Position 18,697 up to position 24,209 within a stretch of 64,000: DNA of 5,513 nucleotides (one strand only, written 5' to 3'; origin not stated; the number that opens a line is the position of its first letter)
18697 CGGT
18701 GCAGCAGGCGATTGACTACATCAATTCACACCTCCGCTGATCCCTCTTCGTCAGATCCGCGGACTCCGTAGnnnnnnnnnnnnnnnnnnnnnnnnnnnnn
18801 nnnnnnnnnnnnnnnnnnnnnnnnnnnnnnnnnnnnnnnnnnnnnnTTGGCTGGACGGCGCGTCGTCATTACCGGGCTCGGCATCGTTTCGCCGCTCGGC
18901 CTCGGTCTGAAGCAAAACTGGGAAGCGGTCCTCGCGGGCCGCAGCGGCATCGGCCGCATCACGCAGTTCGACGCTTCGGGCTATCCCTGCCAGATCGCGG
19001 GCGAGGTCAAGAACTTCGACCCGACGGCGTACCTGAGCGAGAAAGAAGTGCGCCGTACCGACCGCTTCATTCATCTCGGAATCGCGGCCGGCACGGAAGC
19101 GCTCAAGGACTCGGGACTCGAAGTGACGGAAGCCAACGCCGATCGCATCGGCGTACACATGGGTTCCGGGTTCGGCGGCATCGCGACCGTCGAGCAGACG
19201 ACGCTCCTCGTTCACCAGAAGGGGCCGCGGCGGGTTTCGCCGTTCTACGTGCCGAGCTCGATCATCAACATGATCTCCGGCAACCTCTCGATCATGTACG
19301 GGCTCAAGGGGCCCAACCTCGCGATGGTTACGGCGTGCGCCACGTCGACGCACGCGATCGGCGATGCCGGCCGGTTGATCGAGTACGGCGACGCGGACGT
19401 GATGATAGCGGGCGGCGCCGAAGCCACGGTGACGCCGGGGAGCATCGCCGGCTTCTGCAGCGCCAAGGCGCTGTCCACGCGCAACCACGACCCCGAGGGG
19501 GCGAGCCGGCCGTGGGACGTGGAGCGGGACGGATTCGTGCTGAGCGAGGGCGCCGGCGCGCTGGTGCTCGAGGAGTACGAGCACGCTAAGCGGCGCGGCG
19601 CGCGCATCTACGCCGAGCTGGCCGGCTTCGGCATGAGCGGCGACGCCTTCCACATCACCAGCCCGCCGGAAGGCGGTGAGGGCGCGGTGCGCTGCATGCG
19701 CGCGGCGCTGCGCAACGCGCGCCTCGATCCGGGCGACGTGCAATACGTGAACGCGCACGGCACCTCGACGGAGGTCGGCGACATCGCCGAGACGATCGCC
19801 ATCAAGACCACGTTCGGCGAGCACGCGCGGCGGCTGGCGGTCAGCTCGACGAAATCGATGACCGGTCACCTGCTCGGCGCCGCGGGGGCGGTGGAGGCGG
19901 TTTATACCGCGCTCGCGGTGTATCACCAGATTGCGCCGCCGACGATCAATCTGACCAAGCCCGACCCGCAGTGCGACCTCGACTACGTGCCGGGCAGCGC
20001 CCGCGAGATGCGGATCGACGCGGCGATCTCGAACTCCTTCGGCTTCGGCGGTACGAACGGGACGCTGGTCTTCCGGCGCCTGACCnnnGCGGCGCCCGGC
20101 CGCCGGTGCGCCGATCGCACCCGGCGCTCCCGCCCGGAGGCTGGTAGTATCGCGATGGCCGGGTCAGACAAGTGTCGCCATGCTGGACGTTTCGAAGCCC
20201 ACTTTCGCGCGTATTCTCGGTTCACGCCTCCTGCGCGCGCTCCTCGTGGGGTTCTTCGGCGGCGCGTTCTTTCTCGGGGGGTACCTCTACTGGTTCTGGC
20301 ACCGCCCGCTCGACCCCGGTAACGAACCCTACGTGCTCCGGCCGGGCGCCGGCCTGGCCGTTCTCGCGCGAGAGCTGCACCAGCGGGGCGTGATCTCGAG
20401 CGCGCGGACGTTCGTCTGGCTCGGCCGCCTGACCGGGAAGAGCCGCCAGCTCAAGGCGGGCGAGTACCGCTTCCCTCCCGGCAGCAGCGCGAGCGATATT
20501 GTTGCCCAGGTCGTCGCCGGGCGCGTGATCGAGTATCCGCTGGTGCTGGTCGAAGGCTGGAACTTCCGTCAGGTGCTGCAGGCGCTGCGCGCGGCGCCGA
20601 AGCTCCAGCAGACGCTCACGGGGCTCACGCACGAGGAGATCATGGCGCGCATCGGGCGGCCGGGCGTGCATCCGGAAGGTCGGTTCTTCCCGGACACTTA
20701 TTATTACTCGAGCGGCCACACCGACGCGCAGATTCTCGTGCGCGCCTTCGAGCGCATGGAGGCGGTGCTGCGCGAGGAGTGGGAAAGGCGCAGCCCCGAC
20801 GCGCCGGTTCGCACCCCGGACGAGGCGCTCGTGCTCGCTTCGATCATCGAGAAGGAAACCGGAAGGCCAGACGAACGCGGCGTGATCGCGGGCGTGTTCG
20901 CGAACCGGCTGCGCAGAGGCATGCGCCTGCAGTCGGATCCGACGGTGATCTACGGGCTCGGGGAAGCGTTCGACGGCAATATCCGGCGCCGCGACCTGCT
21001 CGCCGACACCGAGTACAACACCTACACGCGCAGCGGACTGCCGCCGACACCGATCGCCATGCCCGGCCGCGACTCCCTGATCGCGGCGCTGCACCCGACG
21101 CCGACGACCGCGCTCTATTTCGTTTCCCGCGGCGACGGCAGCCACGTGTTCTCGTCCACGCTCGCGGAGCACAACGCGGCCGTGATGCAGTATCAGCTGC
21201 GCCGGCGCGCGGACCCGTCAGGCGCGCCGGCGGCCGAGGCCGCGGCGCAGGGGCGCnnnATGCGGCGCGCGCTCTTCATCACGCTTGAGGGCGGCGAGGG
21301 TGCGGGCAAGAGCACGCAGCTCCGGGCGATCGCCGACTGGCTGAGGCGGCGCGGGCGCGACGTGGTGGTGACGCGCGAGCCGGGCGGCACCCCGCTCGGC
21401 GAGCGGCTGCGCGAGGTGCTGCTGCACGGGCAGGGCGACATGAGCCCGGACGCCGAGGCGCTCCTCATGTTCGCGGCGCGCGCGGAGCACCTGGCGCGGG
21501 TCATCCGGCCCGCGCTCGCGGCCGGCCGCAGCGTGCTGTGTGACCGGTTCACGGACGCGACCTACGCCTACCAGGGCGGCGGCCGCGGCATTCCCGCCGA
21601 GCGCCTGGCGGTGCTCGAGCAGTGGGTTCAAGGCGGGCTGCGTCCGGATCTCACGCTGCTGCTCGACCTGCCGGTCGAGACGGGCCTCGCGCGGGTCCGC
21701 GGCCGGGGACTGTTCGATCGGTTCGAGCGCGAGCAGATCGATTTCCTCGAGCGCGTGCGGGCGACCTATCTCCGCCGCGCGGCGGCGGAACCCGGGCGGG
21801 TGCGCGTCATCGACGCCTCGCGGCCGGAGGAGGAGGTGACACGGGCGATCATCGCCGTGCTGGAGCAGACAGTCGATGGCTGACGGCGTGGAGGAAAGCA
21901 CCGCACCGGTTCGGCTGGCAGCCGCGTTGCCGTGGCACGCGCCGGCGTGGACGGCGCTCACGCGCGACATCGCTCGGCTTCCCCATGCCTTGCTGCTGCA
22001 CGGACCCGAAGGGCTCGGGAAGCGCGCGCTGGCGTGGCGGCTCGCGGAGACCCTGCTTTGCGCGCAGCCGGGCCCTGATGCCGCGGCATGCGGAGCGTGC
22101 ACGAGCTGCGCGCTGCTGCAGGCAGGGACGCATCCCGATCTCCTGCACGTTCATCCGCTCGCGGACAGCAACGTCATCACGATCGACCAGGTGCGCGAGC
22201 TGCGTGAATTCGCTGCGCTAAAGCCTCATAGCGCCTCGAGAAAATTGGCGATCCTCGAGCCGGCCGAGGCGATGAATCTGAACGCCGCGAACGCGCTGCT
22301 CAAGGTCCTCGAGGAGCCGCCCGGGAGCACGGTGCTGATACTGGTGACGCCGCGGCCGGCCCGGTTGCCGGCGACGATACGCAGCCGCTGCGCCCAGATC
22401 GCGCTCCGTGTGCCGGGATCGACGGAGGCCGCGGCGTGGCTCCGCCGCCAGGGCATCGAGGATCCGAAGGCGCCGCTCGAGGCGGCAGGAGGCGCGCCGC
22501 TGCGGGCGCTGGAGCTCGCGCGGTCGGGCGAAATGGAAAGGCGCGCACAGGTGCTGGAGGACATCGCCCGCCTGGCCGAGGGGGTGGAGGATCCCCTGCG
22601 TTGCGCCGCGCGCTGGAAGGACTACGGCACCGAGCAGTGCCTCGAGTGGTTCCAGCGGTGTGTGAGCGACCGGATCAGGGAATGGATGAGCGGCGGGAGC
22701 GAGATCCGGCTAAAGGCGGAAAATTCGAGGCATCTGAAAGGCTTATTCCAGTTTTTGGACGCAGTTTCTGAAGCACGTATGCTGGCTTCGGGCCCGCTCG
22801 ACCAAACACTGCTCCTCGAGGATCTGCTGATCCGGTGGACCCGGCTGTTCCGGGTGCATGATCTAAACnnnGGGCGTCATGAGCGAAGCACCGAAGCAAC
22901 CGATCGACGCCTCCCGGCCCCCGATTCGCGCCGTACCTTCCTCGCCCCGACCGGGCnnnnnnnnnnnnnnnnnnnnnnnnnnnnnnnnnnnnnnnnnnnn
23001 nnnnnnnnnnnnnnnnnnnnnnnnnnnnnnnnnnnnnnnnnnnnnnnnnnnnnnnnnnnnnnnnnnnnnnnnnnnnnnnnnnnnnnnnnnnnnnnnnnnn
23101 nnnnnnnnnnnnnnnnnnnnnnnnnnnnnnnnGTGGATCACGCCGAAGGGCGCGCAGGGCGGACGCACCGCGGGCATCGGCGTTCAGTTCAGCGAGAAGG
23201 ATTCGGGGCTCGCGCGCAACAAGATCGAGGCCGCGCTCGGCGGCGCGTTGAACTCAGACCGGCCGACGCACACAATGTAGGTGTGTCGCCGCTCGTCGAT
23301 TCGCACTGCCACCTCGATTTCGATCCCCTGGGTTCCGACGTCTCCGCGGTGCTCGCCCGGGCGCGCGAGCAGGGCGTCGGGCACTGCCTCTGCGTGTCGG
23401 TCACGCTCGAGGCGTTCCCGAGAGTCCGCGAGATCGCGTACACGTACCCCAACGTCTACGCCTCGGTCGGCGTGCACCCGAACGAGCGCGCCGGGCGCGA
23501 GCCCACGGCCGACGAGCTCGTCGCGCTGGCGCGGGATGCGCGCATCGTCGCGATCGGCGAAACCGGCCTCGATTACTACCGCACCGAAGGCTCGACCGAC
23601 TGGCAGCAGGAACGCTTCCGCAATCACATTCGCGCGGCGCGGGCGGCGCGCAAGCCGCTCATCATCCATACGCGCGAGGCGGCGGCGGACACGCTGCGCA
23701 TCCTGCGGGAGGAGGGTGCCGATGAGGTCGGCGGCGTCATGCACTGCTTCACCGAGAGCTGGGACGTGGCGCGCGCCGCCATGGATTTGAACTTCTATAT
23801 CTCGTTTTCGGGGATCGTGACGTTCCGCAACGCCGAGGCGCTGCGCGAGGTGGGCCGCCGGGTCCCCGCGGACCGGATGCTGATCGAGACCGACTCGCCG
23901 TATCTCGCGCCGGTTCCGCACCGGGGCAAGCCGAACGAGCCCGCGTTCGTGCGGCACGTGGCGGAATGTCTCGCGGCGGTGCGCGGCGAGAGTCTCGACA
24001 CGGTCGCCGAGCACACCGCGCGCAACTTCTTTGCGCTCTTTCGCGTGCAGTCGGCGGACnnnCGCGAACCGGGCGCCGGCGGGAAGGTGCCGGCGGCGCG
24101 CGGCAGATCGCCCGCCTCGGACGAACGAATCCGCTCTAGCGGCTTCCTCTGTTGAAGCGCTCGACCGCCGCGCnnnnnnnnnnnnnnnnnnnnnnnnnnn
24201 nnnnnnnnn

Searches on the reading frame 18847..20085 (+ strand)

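Call 39: search_protein_families(library=pfam, proteins=[window:18847-20085:+], max_evalue=0.001)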
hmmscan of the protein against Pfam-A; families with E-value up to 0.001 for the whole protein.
window:18847-20085:+ (413 aa): 2 families
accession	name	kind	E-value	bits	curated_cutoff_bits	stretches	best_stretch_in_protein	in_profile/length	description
PF00109.32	ketoacyl-synt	-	2.2e-62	211.4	20.8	1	4-247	2-252/252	Beta-ketoacyl synthase, N-terminal domain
PF02801.28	Ketoacyl-synt_C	-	1.1e-39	135.6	20.8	1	255-369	1-118/119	Beta-ketoacyl synthase, C-terminal domain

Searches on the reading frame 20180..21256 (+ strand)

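Call 39: search_protein_families(library=pfam, proteins=[window:20180-21256:+], max_evalue=0.001)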
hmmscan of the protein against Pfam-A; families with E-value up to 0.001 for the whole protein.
window:20180-21256:+ (359 aa): 1 family
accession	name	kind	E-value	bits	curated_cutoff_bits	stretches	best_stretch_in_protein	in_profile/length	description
PF02618.21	YceG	-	4.7e-84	282.6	32.4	1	54-336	4-274/275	YceG-like family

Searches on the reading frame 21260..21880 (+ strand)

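Call 39: search_protein_families(library=pfam, proteins=[window:21260-21880:+], max_evalue=0.001)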
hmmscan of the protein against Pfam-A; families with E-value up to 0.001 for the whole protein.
window:21260-21880:+ (207 aa): 4 families
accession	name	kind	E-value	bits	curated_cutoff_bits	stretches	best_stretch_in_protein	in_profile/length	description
PF02223.23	Thymidylate_kin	-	1.6e-51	175.1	27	1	9-197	1-185/185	Thymidylate kinase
PF13521.12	AAA_28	-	1.8e-06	28.7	27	1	7-109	2-94/164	AAA domain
PF13401.12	AAA_22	-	7e-06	26.8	27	1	3-59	4-60/130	AAA domain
PF25199.1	nSTAND_NTPase5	-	0.00056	20.2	34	1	4-84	41-118/145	Novel STAND NTPase 5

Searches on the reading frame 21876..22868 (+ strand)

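Call 39: search_protein_families(library=pfam, proteins=[window:21876-22868:+], max_evalue=0.001)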
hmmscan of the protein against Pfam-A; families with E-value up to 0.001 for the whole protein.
window:21876-22868:+ (331 aa): 2 families
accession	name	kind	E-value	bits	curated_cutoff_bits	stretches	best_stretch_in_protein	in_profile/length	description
PF13177.12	DNA_pol3_delta2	-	3.6e-44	151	27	1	33-178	16-158/161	DNA polymerase III, delta subunit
PF09115.15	DNApol3-delta_C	-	1e-05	26.4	21.7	1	219-322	3-116/117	DNA polymerase III, delta subunit, C terminal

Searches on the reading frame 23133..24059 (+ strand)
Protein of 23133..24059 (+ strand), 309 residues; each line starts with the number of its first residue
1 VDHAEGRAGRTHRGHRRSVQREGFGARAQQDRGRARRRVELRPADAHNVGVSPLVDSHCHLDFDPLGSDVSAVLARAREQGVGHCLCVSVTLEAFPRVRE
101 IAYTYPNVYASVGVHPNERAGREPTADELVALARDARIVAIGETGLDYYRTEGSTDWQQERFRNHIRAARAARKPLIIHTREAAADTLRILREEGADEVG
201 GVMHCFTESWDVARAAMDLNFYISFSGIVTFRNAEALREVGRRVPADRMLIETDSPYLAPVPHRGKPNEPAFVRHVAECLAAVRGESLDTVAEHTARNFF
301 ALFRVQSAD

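Call 39: search_protein_families(library=pfam, proteins=[window:23133-24059:+], max_evalue=0.001)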
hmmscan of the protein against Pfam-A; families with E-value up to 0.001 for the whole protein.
window:23133-24059:+ (309 aa): 1 family
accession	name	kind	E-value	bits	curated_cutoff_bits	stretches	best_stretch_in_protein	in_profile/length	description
PF01026.27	TatD_DNase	-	9.2e-87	291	27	1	55-304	1-253/253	TatD related DNase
